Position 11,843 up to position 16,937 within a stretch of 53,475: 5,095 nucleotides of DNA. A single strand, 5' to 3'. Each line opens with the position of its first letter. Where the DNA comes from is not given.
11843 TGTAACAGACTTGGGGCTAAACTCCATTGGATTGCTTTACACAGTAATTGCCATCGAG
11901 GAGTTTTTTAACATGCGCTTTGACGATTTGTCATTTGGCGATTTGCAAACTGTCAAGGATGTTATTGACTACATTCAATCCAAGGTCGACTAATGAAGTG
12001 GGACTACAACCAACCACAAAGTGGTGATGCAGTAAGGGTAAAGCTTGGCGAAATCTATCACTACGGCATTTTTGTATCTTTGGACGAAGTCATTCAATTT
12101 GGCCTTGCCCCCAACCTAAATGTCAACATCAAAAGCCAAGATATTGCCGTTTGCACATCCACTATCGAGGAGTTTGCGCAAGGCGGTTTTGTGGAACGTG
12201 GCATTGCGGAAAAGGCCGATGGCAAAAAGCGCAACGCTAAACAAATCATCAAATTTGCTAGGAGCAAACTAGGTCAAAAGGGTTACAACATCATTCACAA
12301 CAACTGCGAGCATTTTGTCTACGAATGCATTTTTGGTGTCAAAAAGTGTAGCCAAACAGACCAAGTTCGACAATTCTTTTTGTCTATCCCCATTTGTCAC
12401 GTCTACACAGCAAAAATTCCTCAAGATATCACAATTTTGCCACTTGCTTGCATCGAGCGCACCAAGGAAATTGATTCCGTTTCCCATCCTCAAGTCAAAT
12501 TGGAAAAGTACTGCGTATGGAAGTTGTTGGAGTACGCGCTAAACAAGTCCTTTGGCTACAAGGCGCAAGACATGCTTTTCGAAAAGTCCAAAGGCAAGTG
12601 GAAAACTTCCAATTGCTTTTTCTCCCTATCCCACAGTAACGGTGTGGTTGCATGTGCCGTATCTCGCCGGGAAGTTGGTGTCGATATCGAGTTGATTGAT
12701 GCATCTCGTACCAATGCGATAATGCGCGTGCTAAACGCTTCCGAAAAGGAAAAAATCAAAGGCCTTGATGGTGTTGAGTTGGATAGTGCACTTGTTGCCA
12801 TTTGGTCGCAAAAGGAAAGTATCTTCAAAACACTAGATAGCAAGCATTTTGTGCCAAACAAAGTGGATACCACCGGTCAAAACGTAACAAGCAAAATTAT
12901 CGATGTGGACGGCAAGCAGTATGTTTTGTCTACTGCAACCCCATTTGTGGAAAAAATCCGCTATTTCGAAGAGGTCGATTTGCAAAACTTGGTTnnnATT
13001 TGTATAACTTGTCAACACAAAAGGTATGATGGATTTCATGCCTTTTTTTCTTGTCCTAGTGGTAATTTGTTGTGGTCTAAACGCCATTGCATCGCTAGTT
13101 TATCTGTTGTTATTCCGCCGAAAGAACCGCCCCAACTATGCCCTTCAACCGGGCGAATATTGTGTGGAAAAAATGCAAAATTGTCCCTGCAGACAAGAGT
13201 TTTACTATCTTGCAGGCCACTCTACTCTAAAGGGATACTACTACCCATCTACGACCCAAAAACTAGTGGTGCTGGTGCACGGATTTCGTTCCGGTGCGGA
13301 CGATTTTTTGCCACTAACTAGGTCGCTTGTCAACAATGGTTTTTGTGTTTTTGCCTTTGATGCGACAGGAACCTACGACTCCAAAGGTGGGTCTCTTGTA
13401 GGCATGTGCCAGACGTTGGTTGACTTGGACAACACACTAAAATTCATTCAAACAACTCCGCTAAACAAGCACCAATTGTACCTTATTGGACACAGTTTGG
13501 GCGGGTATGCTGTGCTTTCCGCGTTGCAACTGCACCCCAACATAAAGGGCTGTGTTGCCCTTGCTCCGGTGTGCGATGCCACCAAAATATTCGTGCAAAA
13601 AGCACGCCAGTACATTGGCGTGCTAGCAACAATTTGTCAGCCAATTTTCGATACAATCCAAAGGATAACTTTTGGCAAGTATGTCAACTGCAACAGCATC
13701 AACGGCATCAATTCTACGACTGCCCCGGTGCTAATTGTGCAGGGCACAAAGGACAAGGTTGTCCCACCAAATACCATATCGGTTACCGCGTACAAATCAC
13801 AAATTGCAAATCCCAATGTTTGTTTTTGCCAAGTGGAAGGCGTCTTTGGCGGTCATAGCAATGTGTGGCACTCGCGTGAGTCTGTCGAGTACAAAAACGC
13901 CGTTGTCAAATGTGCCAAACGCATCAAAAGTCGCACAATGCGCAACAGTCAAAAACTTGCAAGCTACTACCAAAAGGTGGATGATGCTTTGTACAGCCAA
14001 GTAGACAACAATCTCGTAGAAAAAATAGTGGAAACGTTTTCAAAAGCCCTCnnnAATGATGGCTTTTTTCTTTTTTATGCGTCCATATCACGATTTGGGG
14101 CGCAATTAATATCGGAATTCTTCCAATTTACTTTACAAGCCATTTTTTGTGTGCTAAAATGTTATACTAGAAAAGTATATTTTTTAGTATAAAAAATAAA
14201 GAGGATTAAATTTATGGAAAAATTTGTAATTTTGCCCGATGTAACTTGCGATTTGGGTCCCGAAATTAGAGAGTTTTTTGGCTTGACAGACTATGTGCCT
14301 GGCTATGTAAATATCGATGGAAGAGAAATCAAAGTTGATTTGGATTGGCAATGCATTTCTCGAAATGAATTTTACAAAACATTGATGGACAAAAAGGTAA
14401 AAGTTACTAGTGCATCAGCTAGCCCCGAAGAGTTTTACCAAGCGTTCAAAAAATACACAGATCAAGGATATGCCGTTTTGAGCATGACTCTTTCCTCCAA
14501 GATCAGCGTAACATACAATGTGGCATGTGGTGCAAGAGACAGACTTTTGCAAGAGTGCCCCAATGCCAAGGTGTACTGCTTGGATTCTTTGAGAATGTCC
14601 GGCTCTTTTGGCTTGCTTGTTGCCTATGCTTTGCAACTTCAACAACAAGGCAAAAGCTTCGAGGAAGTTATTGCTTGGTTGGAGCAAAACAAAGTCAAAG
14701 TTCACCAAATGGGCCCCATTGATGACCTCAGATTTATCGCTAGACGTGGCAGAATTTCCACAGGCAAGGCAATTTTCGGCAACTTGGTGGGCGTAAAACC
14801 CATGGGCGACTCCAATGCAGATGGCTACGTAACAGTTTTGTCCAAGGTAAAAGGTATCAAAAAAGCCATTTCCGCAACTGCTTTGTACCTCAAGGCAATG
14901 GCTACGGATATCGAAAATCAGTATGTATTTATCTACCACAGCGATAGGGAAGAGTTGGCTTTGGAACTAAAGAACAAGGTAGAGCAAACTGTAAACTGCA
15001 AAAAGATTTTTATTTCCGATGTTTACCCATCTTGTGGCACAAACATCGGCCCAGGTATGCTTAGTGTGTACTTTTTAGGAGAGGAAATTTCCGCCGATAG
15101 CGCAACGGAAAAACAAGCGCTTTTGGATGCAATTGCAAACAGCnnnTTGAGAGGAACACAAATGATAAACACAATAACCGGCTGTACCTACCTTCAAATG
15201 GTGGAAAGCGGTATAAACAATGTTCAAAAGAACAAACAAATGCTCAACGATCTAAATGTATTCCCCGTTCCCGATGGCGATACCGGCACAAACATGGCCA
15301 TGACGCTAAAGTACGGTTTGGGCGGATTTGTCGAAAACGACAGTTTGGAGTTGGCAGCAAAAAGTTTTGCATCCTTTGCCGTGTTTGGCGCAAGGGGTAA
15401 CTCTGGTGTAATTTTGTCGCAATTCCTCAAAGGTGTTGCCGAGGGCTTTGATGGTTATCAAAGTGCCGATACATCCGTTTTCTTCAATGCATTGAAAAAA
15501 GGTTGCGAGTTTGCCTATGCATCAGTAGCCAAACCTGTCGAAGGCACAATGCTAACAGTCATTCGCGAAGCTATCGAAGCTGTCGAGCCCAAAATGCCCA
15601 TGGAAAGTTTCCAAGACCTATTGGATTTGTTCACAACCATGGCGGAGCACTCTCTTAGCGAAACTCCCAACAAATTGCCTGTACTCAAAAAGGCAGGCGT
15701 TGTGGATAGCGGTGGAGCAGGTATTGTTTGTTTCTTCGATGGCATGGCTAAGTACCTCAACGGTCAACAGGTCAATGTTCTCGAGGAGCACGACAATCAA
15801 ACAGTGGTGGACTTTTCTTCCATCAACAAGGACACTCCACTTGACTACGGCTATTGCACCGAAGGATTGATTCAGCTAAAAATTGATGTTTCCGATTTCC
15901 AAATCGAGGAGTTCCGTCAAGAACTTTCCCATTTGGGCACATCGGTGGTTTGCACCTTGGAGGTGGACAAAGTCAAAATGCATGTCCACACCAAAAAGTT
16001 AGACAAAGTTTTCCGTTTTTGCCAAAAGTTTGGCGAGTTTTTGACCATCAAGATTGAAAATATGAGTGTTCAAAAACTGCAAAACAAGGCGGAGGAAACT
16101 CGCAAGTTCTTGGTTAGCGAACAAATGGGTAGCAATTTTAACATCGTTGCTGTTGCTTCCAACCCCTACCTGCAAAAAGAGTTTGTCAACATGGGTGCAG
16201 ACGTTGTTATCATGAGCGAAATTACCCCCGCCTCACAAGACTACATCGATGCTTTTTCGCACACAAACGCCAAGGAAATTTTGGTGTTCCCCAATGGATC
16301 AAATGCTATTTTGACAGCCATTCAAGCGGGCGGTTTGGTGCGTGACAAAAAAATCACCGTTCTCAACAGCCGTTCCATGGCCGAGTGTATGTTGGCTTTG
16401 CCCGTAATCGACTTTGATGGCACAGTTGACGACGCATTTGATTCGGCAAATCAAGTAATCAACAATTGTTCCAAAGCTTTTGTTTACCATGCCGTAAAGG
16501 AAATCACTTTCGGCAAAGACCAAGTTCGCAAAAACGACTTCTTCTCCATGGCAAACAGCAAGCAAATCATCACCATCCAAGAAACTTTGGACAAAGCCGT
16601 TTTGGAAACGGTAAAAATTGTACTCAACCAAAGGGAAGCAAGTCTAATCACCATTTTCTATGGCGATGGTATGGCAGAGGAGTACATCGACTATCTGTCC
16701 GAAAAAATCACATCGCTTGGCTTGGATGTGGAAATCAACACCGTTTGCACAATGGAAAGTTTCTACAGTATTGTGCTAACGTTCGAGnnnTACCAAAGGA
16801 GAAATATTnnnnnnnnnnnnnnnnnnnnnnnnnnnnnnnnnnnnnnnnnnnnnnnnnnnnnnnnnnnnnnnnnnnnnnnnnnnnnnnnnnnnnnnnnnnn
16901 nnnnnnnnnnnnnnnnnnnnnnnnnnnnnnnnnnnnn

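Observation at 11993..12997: LRAT/PLAAT-like thiol acyltransferase fused to a phosphopantetheinyl transferase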

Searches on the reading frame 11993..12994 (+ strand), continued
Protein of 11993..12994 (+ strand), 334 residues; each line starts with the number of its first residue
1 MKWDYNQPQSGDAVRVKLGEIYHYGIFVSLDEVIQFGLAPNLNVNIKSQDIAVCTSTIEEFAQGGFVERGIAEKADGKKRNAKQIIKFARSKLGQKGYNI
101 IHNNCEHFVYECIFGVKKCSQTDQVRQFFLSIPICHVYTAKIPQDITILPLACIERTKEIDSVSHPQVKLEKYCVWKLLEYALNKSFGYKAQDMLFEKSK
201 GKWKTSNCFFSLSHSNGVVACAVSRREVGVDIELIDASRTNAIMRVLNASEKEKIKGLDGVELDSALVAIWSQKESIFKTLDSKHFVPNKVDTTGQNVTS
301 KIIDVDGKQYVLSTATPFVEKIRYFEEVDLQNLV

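Call 19: search_solved_structures(query=A2, max_evalue=1, show_alignments=3)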
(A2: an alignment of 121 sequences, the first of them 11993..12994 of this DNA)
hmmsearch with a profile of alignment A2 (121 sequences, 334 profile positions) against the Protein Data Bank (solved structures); distinct sequences matched with E-value up to 1: 34.
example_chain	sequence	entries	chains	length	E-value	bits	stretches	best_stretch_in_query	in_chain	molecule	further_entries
1qr0_A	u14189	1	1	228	1.4e-14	57.2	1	179-287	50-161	4'-PHOSPHOPANTETHEINYL TRANSFERASE SFP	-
4mrt_A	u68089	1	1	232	1.4e-14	57.1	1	179-287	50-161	4'-phosphopantetheinyl transferase sfp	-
4dot_A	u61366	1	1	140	8.4e-07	31.6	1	4-126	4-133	Group XVI phospholipase A2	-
4fa0_A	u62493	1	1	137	9.2e-07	31.4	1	4-126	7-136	Group XVI phospholipase A1/A2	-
2was_B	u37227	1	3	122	1.2e-06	31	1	230-288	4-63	3-OXOACYL-[ACYL-CARRIER-PROTEIN] SYNTHASE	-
2was_A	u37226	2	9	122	1.4e-06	30.8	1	230-287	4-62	3-OXOACYL-[ACYL-CARRIER-PROTEIN] SYNTHASE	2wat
7zom_A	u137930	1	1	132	2.2e-06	30.2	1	4-123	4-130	Phospholipase A and acyltransferase 3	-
4dpz_X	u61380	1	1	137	3.7e-06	29.5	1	5-124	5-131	HRAS-like suppressor 2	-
2lkt_A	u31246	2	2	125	3.7e-06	29.5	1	5-117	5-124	Retinoic acid receptor responder protein 3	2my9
1fte_A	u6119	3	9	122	4.5e-06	29.2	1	231-285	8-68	ACYL CARRIER PROTEIN SYNTHASE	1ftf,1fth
7zot_A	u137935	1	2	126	8e-06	28.4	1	5-112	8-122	Phospholipase A and acyltransferase 4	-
1f7l_A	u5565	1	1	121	1.1e-05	27.9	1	230-285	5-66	HOLO-(ACYL CARRIER PROTEIN) SYNTHASE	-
1f7t_A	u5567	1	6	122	1.2e-05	27.8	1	230-285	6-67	HOLO-(ACYL CARRIER PROTEIN) SYNTHASE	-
1f80_A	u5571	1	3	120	1.3e-05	27.6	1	230-285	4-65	HOLO-(ACYL CARRIER PROTEIN) SYNTHASE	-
2kyt_A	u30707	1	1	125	2.6e-05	26.7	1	4-116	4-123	Group XVI phospholipase A2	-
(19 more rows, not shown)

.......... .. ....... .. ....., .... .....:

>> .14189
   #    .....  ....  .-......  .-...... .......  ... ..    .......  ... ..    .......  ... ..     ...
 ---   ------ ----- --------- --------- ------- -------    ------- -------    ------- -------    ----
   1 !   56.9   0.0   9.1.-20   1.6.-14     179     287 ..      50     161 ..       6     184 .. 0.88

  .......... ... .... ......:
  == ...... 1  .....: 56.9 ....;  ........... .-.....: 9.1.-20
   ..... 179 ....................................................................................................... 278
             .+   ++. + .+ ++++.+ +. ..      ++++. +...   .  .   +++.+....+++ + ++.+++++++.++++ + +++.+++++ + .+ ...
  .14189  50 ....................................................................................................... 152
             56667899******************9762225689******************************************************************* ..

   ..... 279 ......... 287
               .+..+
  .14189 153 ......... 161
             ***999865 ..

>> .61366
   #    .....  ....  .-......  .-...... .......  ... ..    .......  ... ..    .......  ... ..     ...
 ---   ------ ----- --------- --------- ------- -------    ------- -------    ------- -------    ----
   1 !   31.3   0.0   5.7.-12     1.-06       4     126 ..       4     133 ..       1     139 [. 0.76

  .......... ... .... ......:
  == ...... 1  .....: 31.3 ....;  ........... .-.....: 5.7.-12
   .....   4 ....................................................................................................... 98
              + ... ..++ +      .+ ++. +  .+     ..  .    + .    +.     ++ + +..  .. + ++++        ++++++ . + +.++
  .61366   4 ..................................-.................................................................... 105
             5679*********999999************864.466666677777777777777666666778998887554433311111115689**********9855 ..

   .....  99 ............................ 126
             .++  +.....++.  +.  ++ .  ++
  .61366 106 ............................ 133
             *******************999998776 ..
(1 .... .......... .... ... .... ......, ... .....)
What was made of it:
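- Closest known: Mammalian PLAAT1-5. Different: The third triad residue is Gln35 where PLAAT3 has His35 (call 19).
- Closest known: Fungal type I FAS alpha-subunit with an integrated PPTase domain. Same: The FAS PPT domains appear among the PDB hits (call 19).
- Checked: A family profile hits Sfp (E 1.4e-14) and PLAAT3/PLA2G16 (E 8e-7) among PDB sequences (call 19).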

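Call 27: predict_structure(alignment_id=A2)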
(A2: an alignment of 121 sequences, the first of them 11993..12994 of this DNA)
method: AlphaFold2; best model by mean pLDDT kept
length: 334 residues; sequences in the alignment: 121
mean_pLDDT: 90.7   pTM: 0.71
mean pLDDT of the five models: 90.7, 90.2, 89.8, 89.7, 89.2
residues with pLDDT >= 90: 242; 70-90: 66; 50-70: 26; < 50: 0
segments of 3 or more residues with pLDDT < 50: none
pLDDT, mean of each block of 10 residues (from residue 1): 96 89 94 89 67 92 92 91 98 80 79 87 67 90 93 96 96 98 90 94 94 97 96 93 92 94 95 97 91 87 96 95 93 77
secondary structure, 60 per line:
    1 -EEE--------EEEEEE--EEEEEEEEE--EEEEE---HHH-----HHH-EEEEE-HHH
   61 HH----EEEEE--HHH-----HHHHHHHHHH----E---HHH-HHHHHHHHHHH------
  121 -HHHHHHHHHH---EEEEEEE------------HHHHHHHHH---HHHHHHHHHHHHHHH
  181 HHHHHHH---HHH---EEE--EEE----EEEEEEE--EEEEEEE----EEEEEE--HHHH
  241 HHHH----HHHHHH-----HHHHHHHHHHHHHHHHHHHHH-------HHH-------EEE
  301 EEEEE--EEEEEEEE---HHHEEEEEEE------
elements in order: E2-4 E13-18 E21-29 E32-36 E52-56 H58-62 E67-71 H82-91 H104-114 H122-131 E135-141 H154-162 H166-187 E197-199 E202-204 E209-215 E218-224 E229-234 H237-244 H249-254 H260-280 E298-305 E308-315 E322-328

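Call 31: fold_search(model_id=the predicted structure, library=pdb)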
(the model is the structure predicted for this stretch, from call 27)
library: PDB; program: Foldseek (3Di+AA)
matches with E <= 10: 344; with E <= 0.001: 43
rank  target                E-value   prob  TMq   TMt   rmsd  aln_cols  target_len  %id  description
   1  1qr0                  4.1e-12  1.00  0.43  0.60   7.1       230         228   18  CRYSTAL STRUCTURE OF THE 4'-PHOSPHOPANTETHEINYL TRANSFERASE SFP-COENZYME A COMPLEX (released 1999-12-10)
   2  4mrt_A                7.4e-12  1.00  0.47  0.66   4.2       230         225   18  Structure of the Phosphopantetheine Transferase Sfp in Complex with Coenzyme A and a Peptidyl Carrier Protein (released 2014-04-23)
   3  2cg5_A                4.1e-10  1.00  0.45  0.55   6.5       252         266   13  Structure of aminoadipate-semialdehyde dehydrogenase- phosphopantetheinyl transferase in complex with cytosolic acyl c (released 2006-03-01)
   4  2byd                  1.5e-09  1.00  0.43  0.50   8.7       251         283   14  Structure of aminoadipate-semialdehyde dehydrogenase- phosphopantetheinyl transferase (released 2005-08-05)
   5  2c43                  1.7e-09  1.00  0.45  0.53   6.6       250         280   13  STRUCTURE OF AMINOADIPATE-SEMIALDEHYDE DEHYDROGENASE- PHOSPHOPANTETHEINYL TRANSFERASE IN COMPLEX WITH COENZYME A (released 2005-10-24)
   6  8qzh                  2.6e-07  1.00  0.40  0.55   7.1       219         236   17  Crystal structure of apo-PptT from Mycobacterium tuberculosis (released 2024-06-19)
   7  8gkf_C                4.8e-07  1.00  0.41  0.58   6.7       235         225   15  Phosphopantetheinyl transferase PptT from Mycobacterium tuberculosis in complex with Raltitrexed. (released 2024-03-20)
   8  7b4r                  8.8e-07  1.00  0.41  0.60   4.2       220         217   16  Structure of the 4'-phosphopantetheinyl transferase PptAb from Mycobacterium abscessus in complex with Coenzyme A and N- (released 2021-11-10)
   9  6ct5_A                1.1e-06  1.00  0.41  0.59   6.8       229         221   16  PptT PAP(CoA) 8918 complex (released 2019-02-06)
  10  8gkf_H                1.2e-06  1.00  0.41  0.61   5.0       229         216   16  Phosphopantetheinyl transferase PptT from Mycobacterium tuberculosis in complex with Raltitrexed. (released 2024-03-20)
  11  6qxr                  1.5e-06  1.00  0.43  0.62   5.3       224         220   16  4'-phosphopantetheinyl transferase PptAb from Mycobacterium abscessus at pH 8.5 with Mn2+ and CoA. (released 2020-03-25)
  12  7ed2_A                1.6e-06  1.00  0.40  0.59   6.3       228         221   17  Transferase from Mycobacterium smegmatis (released 2022-03-16)
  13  6qwu                  1.8e-06  1.00  0.42  0.61   4.9       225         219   16  4'-phosphopantetheinyl transferase PptAb from Mycobacterium abscessus at pH 5.5 with Mn2+ and CoA. (released 2020-03-25)
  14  4qjl                  1.9e-06  1.00  0.40  0.56   7.4       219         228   17  Crystal structure of M. ulcerans phosphopantetheinyl transferase MuPPT (released 2014-07-16)
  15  8gkf_B                2.0e-06  1.00  0.40  0.58   6.7       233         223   16  Phosphopantetheinyl transferase PptT from Mycobacterium tuberculosis in complex with Raltitrexed. (released 2024-03-20)
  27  7zom                  5.3e-06  1.00  0.28  0.83   2.6       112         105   22  Crystal structure of N-terminal catalytic domain of human PLAAT3 (released 2023-04-26)
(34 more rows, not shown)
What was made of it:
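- On LRAT/PLAAT family (PF04970, permuted NlpC/P60): The AF2 model superposes on PLAAT3, PLAAT4 and HRASLS2 with target TM-scores of 0.77-0.84 (calls 27, 31).
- On Sfp-type (group II) 4'-phosphopantetheinyl transferase: Sfp, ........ and PptT align over 213-252 columns, E 4e-12 to 3e-5 (call 31).
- Closest known: Mammalian PLAAT1-5. Same: Same permuted NlpC/P60 fold (PLAAT3 7zom, target TM-score 0.83, rmsd 2.6 A, call 31).
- Closest known: Sfp-type. Same: Two-lobed fold (Sfp 1qr0/4mrt, E 4e-12 over 230 columns, call 31).
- Checked: The AlphaFold model (pLDDT 90.7, call 27) matches Sfp (E 4e-12, 230 columns) and the PLAAT3 catalytic domain (target TM-score 0.83, rmsd 2.6 A) (call 31).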

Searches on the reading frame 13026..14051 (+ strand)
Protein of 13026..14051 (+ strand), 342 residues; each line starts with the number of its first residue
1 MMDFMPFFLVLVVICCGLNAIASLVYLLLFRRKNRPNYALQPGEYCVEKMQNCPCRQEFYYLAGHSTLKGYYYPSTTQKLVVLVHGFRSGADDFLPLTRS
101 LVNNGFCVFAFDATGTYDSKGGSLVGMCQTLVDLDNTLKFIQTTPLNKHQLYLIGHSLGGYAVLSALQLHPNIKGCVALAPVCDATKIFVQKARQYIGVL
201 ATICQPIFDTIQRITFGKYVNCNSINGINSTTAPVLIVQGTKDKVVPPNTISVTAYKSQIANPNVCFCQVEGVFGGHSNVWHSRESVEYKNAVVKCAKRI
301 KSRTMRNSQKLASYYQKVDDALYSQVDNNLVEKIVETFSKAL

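Call 4: search_protein_families(library=pfam, proteins=[window:13026-14051:+], max_evalue=0.01)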
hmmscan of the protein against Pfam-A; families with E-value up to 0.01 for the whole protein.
window:13026-14051:+ (342 aa): 13 families
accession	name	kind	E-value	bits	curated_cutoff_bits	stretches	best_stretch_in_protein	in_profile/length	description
PF12146.15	Hydrolase_4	-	1e-21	77.8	27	1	77-211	3-137/239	Serine aminopeptidase, S33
PF00561.26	Abhydrolase_1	-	2.3e-16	60.7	25.8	1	80-184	2-103/245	alpha/beta hydrolase fold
PF12697.13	Abhydrolase_6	-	1.1e-10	43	26.3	1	81-184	1-97/217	Alpha/beta hydrolase family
PF12740.14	PETase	-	1.4e-09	38.2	28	1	72-187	45-162/263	PET hydrolase-like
PF00326.27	Peptidase_S9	-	1.1e-07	32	22.6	1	140-250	55-162/213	Prolyl oligopeptidase family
PF02129.25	Peptidase_S15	-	3.4e-06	27.4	23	1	96-187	46-134/262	X-Pro dipeptidyl-peptidase (S15 family)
PF05057.20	DUF676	-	5e-05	23.3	20.3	1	76-169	3-98/217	Putative serine esterase (DUF676)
PF10230.15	LIDHydrolase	-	5.3e-05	23.5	27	1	139-184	70-121/262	Lipid-droplet associated hydrolase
PF03583.20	LIP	-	0.00012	21.9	23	1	182-253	165-236/286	Secretory lipase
PF20434.5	BD-FAE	-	0.00049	20.1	26.8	1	219-249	176-206/215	BD-FAE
PF00756.26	Esterase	-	0.0011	19.3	22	1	146-256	112-211/251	Putative esterase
PF12695.13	Abhydrolase_5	-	0.0011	19.2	27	0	135-194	44-101/164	Alpha/beta hydrolase family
PF20408.4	Abhydrolase_11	-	0.0016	18.7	27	0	227-259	122-154/193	Alpha/beta hydrolase domain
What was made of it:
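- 13026..14054 (+): Membrane-anchored alpha/beta hydrolase (342 aa). Hydrolase_4 E 1e-21 (call 4).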

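Call 15: search_protein_families(library=ncbifam, proteins=[window:13026-14051:+], max_evalue=0.001)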
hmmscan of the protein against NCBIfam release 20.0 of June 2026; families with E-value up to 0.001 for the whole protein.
window:13026-14051:+ (342 aa): 11 families
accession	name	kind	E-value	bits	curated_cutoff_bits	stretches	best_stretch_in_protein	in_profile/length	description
NF047920.1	lactonase_UilS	equivalog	1.4e-09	38.1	400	1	76-191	22-140/285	UilS family quorum-quenching N-acyl-homoserine lactonase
NF011457.0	PRK14875.1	equivalog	1.4e-07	30.8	307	1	77-172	131-221/372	acetoin dehydrogenase dihydrolipoyllysine-residue acetyltransferase subunit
TIGR01250.1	pro_imino_pep_2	subfamily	1.8e-06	27.7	167.65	1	79-200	26-147/288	proline iminopeptidase-family hydrolase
NF050089.1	i_nPHAscl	equivalog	3.8e-06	26.2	300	0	74-172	14-107/288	intracellular short-chain-length polyhydroxyalkanoate depolymerase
NF051441.1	BisHyethTerphBdeA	equivalog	4.2e-06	26.2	520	1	72-182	89-201/305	bis(hydroxyethyl) terephthalate hydrolase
TIGR03100.1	hydr1_PEP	hypoth_equivalog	4.3e-06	26.2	168.45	1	80-185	29-136/274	hydrolase 1, exosortase A system-associated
NF041096.1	esterase_EstD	equivalog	9.3e-06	24.9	600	0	129-196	222-288/421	esterase EstD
TIGR03695.1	menH_SHCHC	equivalog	3.9e-05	23.2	208.55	1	78-167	2-89/252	2-succinyl-6-hydroxy-2,4-cyclohexadiene-1-carboxylate synthase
NF045948.1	ProImpepThrmp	equivalog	0.00018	21.1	500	0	76-178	24-125/291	proline iminopeptidase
TIGR01607.1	PST-A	paralog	0.00032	19.9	218.25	0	140-210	133-215/332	Plasmodium subtelomeric family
NF008340.0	PRK11126.1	equivalog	0.00077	18.8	261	0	76-166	12-95/255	2-succinyl-6-hydroxy-2,4-cyclohexadiene-1-carboxylate synthase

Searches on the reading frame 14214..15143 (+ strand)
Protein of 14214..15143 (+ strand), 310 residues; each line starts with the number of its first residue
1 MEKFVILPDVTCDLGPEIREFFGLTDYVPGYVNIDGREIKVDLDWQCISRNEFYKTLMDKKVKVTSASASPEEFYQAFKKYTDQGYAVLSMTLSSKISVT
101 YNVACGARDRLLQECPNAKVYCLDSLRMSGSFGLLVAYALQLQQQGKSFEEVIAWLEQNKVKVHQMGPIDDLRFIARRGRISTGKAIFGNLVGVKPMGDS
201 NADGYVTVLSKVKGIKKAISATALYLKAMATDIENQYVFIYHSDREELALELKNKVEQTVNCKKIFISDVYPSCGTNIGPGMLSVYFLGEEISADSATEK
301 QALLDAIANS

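Call 4: search_protein_families(library=pfam, proteins=[window:14214-15143:+], max_evalue=0.01)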
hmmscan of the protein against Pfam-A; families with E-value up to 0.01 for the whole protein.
window:14214-15143:+ (310 aa): 1 family
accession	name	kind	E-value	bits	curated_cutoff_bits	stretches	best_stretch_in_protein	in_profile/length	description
PF02645.21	DegV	-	7.8e-55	186.6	27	1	3-288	1-278/280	Uncharacterised protein, DegV family COG1307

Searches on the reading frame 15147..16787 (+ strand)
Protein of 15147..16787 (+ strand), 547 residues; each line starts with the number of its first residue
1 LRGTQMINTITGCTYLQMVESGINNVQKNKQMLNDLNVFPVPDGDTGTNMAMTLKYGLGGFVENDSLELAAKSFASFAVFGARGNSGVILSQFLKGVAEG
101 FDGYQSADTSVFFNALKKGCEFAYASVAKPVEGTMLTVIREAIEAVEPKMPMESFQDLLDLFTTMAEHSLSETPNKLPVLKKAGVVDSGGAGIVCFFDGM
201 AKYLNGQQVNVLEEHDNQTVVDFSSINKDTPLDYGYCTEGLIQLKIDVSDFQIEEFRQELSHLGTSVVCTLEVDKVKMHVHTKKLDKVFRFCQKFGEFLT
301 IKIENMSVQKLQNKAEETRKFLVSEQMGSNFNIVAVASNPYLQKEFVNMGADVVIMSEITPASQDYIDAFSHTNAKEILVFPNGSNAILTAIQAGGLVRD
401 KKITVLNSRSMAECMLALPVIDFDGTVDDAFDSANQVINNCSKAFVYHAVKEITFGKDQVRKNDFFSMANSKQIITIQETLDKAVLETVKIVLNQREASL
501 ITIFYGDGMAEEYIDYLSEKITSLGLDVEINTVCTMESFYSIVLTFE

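Call 4: search_protein_families(library=pfam, proteins=[window:15147-16787:+], max_evalue=0.01)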
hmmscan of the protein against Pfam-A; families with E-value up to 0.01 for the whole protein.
window:15147-16787:+ (547 aa): 3 families
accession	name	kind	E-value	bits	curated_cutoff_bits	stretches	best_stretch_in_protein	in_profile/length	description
PF02734.22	Dak2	-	9.5e-35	120.5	27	1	40-201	1-173/174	DAK2 domain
PF13684.11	FakA-like_C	-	3.6e-33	115.2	23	1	333-547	2-216/216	Fatty acid kinase subunit A-like, C-terminal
PF21645.3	FakA-like_M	-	1.3e-20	73.4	24.9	1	234-310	2-77/80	Fatty acid kinase subunit A-like, middle domain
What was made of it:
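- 14214..16790 (+): DegV (FakB-like) and FakA fatty-acid kinase pair. Call 4.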
